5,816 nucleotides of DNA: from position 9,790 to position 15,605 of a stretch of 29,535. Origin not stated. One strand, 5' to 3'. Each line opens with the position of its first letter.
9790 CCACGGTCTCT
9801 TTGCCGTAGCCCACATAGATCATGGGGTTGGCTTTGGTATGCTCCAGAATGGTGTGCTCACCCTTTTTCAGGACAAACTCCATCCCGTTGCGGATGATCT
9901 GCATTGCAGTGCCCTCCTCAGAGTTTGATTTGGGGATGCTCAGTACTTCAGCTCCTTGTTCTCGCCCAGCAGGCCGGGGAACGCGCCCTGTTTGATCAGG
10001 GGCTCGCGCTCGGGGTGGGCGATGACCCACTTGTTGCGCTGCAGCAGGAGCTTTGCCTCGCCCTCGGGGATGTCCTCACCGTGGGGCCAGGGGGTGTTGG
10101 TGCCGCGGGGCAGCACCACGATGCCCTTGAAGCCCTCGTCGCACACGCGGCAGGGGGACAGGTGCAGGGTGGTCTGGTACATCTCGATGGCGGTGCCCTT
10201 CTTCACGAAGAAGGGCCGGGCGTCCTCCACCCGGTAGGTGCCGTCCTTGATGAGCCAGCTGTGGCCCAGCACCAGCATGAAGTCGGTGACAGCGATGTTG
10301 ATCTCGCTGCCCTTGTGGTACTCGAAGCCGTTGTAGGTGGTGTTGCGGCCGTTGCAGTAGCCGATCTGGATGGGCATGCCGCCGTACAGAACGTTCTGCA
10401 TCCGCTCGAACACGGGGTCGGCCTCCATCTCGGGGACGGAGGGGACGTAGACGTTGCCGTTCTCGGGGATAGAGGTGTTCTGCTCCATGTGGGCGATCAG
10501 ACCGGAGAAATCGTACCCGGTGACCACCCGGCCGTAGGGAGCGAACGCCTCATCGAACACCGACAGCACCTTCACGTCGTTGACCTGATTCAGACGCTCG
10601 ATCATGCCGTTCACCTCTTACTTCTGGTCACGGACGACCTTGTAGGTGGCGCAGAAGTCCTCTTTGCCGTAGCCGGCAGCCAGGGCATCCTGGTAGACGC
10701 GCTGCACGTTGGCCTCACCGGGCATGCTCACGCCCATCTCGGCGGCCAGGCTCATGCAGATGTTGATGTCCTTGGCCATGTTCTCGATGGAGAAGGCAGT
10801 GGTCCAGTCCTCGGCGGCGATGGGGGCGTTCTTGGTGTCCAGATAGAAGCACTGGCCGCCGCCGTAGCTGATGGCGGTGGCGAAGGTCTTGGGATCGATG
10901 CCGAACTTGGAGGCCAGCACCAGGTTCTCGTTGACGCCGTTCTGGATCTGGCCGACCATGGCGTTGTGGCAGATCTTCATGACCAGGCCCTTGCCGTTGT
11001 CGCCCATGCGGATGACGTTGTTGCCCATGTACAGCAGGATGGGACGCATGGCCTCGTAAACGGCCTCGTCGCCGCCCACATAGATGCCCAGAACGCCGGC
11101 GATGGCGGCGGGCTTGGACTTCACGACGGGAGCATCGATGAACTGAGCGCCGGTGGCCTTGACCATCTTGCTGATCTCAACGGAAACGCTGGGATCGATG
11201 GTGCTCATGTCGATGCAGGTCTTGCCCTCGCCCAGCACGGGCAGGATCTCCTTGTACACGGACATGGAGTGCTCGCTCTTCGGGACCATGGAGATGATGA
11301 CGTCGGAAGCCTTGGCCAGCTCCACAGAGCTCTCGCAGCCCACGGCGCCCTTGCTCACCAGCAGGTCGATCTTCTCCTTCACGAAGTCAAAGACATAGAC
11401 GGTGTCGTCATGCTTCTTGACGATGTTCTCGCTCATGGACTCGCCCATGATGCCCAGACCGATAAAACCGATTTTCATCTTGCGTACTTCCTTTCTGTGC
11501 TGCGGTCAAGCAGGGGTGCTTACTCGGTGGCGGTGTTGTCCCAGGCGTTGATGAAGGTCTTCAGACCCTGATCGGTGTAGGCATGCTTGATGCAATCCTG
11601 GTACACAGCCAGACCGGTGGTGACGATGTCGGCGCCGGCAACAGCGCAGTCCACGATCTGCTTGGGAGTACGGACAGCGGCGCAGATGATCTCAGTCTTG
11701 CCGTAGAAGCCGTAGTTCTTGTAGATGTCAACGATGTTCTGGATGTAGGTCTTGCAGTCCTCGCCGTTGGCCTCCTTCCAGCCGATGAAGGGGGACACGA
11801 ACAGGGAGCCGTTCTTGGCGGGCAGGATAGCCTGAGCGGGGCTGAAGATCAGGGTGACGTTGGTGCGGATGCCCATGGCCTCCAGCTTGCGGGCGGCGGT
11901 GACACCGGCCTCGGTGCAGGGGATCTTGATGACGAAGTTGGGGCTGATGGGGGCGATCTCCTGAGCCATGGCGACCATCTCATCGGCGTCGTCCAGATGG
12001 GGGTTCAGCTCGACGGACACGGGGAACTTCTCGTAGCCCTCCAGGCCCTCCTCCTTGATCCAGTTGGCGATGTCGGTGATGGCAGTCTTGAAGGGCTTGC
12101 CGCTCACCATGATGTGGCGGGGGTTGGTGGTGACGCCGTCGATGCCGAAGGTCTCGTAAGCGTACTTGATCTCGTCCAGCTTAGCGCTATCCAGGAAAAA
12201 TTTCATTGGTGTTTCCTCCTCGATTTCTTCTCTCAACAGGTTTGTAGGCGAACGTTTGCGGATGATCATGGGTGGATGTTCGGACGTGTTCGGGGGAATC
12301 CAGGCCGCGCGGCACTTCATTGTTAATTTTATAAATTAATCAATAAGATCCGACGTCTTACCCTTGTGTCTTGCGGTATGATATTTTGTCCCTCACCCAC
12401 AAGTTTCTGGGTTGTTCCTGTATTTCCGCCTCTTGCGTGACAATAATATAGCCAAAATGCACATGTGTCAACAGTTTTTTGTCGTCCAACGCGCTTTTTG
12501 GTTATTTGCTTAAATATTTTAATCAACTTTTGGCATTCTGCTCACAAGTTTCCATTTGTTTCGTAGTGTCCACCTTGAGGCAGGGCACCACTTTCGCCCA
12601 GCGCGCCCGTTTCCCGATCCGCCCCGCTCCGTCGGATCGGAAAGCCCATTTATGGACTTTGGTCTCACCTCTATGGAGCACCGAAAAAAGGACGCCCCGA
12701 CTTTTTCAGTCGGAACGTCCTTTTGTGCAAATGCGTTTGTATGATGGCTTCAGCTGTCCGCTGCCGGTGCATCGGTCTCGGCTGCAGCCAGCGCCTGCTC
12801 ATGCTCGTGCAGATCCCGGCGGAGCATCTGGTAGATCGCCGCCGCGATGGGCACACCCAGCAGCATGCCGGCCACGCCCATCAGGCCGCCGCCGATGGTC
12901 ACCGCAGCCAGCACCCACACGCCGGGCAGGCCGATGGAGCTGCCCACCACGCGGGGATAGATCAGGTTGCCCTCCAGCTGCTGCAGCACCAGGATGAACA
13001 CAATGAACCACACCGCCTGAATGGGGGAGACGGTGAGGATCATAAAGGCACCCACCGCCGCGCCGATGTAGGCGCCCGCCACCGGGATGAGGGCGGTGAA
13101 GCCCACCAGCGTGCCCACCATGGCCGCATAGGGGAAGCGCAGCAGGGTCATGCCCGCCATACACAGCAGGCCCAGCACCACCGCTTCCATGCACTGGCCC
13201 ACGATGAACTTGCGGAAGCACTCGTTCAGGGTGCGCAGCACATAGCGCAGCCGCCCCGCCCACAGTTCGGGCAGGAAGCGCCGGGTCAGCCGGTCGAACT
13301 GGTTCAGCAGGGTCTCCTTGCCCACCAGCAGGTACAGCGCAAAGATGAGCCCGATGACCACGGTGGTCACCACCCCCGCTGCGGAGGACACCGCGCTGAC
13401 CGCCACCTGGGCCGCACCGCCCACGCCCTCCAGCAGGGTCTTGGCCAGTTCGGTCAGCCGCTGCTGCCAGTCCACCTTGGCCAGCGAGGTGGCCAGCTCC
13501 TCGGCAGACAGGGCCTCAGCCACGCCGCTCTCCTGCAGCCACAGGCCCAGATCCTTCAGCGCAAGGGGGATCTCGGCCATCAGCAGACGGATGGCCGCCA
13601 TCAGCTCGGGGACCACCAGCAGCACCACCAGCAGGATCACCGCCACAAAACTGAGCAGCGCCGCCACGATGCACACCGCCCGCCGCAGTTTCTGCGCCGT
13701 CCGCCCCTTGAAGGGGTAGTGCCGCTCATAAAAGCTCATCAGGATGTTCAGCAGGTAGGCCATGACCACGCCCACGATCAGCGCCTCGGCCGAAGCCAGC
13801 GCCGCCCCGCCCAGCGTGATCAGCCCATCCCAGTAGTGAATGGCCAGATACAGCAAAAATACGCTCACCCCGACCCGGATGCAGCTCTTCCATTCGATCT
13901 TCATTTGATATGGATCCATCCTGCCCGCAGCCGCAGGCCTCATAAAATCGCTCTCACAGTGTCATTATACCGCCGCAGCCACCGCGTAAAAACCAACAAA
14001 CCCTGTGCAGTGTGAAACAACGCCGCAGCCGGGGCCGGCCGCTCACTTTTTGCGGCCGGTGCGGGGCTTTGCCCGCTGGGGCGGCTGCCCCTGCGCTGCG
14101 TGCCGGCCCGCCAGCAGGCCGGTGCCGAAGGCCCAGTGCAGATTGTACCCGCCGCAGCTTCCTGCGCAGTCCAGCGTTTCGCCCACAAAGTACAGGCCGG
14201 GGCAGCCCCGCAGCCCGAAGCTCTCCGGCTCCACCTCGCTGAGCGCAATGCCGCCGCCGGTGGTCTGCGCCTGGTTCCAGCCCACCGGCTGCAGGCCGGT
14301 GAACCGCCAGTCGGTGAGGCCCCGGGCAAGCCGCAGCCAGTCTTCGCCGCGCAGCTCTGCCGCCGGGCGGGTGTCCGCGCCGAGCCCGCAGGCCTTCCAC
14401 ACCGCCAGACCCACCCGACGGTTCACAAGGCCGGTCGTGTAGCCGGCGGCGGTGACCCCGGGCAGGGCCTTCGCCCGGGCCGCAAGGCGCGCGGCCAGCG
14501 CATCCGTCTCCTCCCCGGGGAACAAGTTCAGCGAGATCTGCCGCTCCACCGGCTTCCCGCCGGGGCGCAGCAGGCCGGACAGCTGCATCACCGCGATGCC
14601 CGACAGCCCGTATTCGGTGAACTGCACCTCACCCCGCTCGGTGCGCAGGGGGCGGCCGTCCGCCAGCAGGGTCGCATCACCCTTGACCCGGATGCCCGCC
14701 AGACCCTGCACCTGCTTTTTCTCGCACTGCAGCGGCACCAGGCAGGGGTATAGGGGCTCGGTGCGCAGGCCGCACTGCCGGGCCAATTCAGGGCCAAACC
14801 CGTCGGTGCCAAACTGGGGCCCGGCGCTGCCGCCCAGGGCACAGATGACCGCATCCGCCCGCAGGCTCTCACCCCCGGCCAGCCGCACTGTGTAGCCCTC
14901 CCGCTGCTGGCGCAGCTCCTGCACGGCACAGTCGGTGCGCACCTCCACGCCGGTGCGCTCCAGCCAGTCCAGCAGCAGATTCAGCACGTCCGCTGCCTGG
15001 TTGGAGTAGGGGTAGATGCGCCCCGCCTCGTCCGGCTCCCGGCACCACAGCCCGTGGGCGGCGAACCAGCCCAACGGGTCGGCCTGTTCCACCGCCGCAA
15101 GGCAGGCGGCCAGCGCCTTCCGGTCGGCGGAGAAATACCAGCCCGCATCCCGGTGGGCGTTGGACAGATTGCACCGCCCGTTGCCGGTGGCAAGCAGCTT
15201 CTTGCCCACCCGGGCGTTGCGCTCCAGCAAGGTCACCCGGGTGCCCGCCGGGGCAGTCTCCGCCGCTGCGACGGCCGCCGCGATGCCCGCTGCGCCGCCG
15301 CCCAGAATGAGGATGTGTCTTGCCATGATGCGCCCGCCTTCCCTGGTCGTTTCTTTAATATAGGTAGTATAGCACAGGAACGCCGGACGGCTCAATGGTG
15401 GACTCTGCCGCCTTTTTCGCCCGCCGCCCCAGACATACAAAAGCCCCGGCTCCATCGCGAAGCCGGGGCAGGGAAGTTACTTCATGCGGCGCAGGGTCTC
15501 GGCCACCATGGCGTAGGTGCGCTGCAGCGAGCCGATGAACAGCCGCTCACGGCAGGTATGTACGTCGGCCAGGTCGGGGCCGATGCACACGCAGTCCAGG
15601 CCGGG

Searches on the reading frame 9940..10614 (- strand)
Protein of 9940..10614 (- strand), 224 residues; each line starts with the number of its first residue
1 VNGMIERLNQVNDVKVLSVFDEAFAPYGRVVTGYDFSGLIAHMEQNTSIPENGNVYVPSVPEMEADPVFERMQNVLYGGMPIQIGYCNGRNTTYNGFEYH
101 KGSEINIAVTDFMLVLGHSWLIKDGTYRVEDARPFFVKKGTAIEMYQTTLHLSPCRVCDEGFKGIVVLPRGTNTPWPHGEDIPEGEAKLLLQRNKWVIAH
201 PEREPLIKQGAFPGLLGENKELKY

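Call 27: search_protein_families(library=pfam, proteins=[window:9940-10614:-], max_evalue=0.01)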
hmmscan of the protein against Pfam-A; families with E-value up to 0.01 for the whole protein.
window:9940-10614:- (224 aa): 1 family
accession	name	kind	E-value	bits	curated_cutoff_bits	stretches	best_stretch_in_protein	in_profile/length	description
PF16161.11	DUF4867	-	4.3e-76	255.3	28.7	1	17-219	2-200/201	Domain of unknown function (DUF4867)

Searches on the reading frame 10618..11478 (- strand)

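Call 3: search_protein_families(library=pfam, proteins=[window:10618-11478:-])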
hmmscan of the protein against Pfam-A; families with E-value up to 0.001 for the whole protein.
window:10618-11478:- (286 aa): 4 families
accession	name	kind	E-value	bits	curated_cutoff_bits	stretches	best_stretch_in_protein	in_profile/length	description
PF03446.21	NAD_binding_2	-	1e-40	139.9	21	1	2-159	1-161/161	NAD binding domain of 6-phosphogluconate dehydrogenase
PF14833.11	NAD_binding_11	-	6e-25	88.3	30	1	162-281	1-121/122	NAD-binding of NADP-dependent 3-hydroxyisobutyrate dehydrogenase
PF03807.23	F420_oxidored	-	6.9e-07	30.2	21.6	1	2-91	1-91/94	NADP oxidoreductase coenzyme F420-dependent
PF03435.24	Sacchrp_dh_NADP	-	0.00039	21.2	25.1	0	3-118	1-100/129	Saccharopine dehydrogenase NADP binding domain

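Call 4: search_protein_families(library=ncbifam, proteins=[window:10618-11478:-])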
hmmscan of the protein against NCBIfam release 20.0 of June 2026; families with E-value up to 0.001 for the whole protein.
window:10618-11478:- (286 aa): 12 families
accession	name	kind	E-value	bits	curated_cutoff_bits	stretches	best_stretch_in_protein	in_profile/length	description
TIGR01692.1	HIBADH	equivalog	5e-59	200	291.6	1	5-283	1-288/288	3-hydroxyisobutyrate dehydrogenase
TIGR01505.1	tartro_sem_red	equivalog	1.2e-56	192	340.75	1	2-280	1-281/291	2-hydroxy-3-oxopropionate reductase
NF008592.0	PRK11559.1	equivalog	4e-56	190.5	397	1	1-278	3-282/296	2-hydroxy-3-oxopropionate reductase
NF012005.0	PRK15461.1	equivalog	1.8e-44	152.1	348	1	2-285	3-289/298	sulfolactaldehyde 3-reductase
NF011633.0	PRK15059.1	equivalog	6.9e-39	133.7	451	1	1-278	1-279/292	2-hydroxy-3-oxopropionate reductase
NF043037.1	ThreonDh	equivalog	1.4e-34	119.9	350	1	2-281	4-286/297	L-threonate dehydrogenase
NF007161.0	PRK09599.1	subfamily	2.1e-17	63.3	271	1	1-182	1-187/302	NADP-dependent phosphogluconate dehydrogenase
TIGR00872.1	gnd_rel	equivalog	2.9e-14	53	297.2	1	1-203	1-208/299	phosphogluconate dehydrogenase (NAD(+)-dependent, decarboxylating)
NF006765.0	PRK09287.1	equivalog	1.8e-10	40.3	413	1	2-174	5-189/476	NADP-dependent phosphogluconate dehydrogenase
TIGR00873.1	gnd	equivalog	8.9e-10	38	426.7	1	2-173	1-184/467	decarboxylating NADP(+)-dependent phosphogluconate dehydrogenase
NF006307.0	PRK08507.1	equivalog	1e-06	28.2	295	1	1-105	1-104/275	prephenate dehydrogenase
TIGR00112.1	proC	equivalog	0.00074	19.2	196.75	0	3-66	1-69/263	pyrroline-5-carboxylate reductase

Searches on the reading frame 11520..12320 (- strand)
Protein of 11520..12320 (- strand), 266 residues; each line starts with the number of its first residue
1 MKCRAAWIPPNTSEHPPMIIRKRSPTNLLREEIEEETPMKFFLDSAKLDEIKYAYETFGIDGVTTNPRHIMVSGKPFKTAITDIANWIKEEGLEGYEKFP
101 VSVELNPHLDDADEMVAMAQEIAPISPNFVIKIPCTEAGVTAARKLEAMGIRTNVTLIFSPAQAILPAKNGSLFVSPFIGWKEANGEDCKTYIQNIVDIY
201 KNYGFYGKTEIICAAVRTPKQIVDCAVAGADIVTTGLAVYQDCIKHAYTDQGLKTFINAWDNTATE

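Call 3: search_protein_families(library=pfam, proteins=[window:11520-12320:-])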
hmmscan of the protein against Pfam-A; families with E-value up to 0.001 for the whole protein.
window:11520-12320:- (266 aa): 1 family
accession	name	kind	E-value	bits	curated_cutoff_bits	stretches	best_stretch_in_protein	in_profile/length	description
PF00923.25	TAL_FSA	-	7.2e-43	147.4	27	1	41-251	1-240/285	Transaldolase/Fructose-6-phosphate aldolase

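Call 4: search_protein_families(library=ncbifam, proteins=[window:11520-12320:-])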
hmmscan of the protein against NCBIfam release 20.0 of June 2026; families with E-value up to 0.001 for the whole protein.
window:11520-12320:- (266 aa): 11 families
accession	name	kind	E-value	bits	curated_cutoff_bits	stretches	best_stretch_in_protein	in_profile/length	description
TIGR00875.1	fsa_talC_mipB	equivalog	1e-55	188.5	245.95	1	39-262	1-211/213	fructose-6-phosphate aldolase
NF009296.0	PRK12653.1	subfamily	2.8e-29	102.4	306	1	39-263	1-214/220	fructose-6-phosphate aldolase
TIGR00874.1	talAB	equivalog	1.6e-17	63.8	396.2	1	127-242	125-249/317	transaldolase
NF009299.0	PRK12656.1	equivalog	1.9e-17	63.5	214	1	39-263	1-216/222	fructose-6-phosphate aldolase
TIGR02134.1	transald_staph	equivalog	7.8e-14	51.9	281.95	1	39-238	6-201/236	transaldolase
NF009001.0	PRK12346.1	subfamily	2.3e-13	50.4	439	1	109-240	108-248/316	transaldolase A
NF008965.0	PRK12309.1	equivalog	7e-13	48.4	550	1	123-237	126-250/392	transaldolase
NF002881.0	PRK03343.1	subfamily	1.1e-12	47.7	367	1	90-163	100-172/370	transaldolase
NF003026.0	PRK03903.1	equivalog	4.3e-10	39.3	344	1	79-164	76-160/323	transaldolase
TIGR00876.1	tal_mycobact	equivalog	5.2e-10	39.2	233.75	1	86-163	85-161/350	transaldolase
NF007080.0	PRK09533.1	equivalog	7.7e-09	33.9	712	1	91-161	101-170/949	bifunctional transaldolase/phosoglucose isomerase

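Call 67: search_solved_structures(query=window:11520-12320:-, max_evalue=1e-10)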
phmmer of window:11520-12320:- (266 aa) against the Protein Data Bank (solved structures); distinct sequences matched with E-value up to 1e-10: 26.
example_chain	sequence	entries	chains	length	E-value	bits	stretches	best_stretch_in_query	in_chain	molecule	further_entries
8bc3_A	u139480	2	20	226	1.2e-85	290.6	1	39-266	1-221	BmSF-TAL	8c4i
8bc4_A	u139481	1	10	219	1.3e-84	287.2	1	39-263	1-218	Transaldolase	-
8bc2_A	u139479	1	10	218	4.3e-84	285.5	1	39-263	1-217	Transaldolase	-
1vpx_A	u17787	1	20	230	4.5e-48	167.4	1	38-261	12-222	PROTEIN (Transaldolase (EC 2.2.1.2))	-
6ys0_A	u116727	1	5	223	2.1e-37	132.5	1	39-263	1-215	Probable transaldolase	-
6yre_A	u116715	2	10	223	1.3e-36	129.9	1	39-263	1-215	Probable transaldolase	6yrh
6yrm_A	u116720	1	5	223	1.4e-36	129.8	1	39-263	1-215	Probable transaldolase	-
3s0c_A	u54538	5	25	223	1.4e-36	129.8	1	39-263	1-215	Probable transaldolase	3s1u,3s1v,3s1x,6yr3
6yrt_A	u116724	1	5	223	1.9e-36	129.3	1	39-263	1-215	Transaldolase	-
4xz9_A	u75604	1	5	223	8.5e-36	127.2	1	39-263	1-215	Probable transaldolase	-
3s1w_A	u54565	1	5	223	9.7e-36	127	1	39-263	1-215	Probable transaldolase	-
9ui2_A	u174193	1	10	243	1e-35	126.9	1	37-262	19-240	Probable transaldolase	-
1wx0_A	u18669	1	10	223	2.3e-35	125.7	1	39-262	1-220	transaldolase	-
3r8r_A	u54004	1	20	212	1.7e-34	122.9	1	39-261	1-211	Transaldolase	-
5zol_A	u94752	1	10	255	5.8e-22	81.8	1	27-261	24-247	Fructose-6-phosphate aldolase 1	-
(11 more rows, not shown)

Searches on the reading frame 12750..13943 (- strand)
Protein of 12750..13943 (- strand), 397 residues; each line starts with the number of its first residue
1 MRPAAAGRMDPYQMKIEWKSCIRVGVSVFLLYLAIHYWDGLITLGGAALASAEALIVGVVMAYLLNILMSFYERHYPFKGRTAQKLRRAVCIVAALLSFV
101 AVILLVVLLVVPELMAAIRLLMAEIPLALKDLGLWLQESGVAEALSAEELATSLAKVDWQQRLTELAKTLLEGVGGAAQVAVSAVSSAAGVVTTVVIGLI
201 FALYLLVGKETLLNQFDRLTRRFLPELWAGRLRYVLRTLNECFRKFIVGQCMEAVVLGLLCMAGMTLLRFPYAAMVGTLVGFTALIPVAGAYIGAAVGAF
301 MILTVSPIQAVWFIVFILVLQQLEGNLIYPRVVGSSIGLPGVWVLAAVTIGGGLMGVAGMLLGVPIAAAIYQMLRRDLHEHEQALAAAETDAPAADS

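Call 3: search_protein_families(library=pfam, proteins=[window:12750-13943:-])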
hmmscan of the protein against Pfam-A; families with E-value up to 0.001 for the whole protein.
window:12750-13943:- (397 aa): 1 family
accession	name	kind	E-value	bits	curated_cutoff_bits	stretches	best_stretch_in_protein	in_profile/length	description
PF01594.21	AI-2E_transport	-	3.3e-46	158.4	34.3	1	54-374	24-323/327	AI-2E family transporter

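Call 4: search_protein_families(library=ncbifam, proteins=[window:12750-13943:-])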
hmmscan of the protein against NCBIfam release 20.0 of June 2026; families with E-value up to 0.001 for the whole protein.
window:12750-13943:- (397 aa): 3 families
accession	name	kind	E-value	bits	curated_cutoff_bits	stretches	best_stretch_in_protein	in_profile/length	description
TIGR02872.1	spore_ytvI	equivalog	9.6e-21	74.5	198.15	1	55-368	26-330/341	sporulation integral membrane protein YtvI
NF045801.1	efflux_ABUW_0982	equivalog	1.7e-17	63.5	675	1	56-382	29-348/392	chloramphenicol efflux transporter CxpE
NF008930.0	PRK12287.1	subfamily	1.1e-05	25.2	318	1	100-370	63-321/344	AI-2E family transporter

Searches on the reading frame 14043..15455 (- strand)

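Call 27: search_protein_families(library=pfam, proteins=[window:14043-15455:-], max_evalue=0.01)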
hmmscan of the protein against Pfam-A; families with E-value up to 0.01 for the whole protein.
window:14043-15455:- (470 aa): 11 families
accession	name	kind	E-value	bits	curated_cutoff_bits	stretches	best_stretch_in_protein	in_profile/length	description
PF03486.20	HI0933_like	-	2.7e-60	204.3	50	1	47-451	2-243/244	HI0933-like protein Rossmann domain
PF22780.1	HI0933_like_1st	-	2e-18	67.2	27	1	236-386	1-153/165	HI0933-like protein barrel and H2TH domain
PF01266.30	DAO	-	2e-10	41.1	27.9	2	145-226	136-225/353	FAD dependent oxidoreductase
PF07992.20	Pyr_redox_2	-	9.9e-10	38.7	26.1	2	159-214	187-242/291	Pyridine nucleotide-disulphide oxidoreductase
PF13454.12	NAD_binding_9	-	1.3e-08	35.5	21.8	1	50-208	2-153/155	FAD-NAD(P)-binding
PF01593.30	Amino_oxidase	-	3.2e-08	33.7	19.8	1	163-211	212-258/443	Flavin containing amine oxidoreductase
PF12831.13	FAD_oxidored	-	8e-07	29.1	27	1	48-204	2-141/416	FAD dependent oxidoreductase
PF13738.12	Pyr_redox_3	-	1.9e-05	24.5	30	0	49-84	1-33/305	Pyridine nucleotide-disulphide oxidoreductase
PF13450.12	NAD_binding_8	-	0.00014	22.5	21.9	1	50-84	1-32/68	NAD(P)-binding Rossmann-like domain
PF00070.33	Pyr_redox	-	0.00021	22.2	22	0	47-85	1-36/82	Pyridine nucleotide-disulphide oxidoreductase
PF04820.20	Trp_halogenase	-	0.00056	19.3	21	0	48-80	2-35/458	Tryptophan halogenase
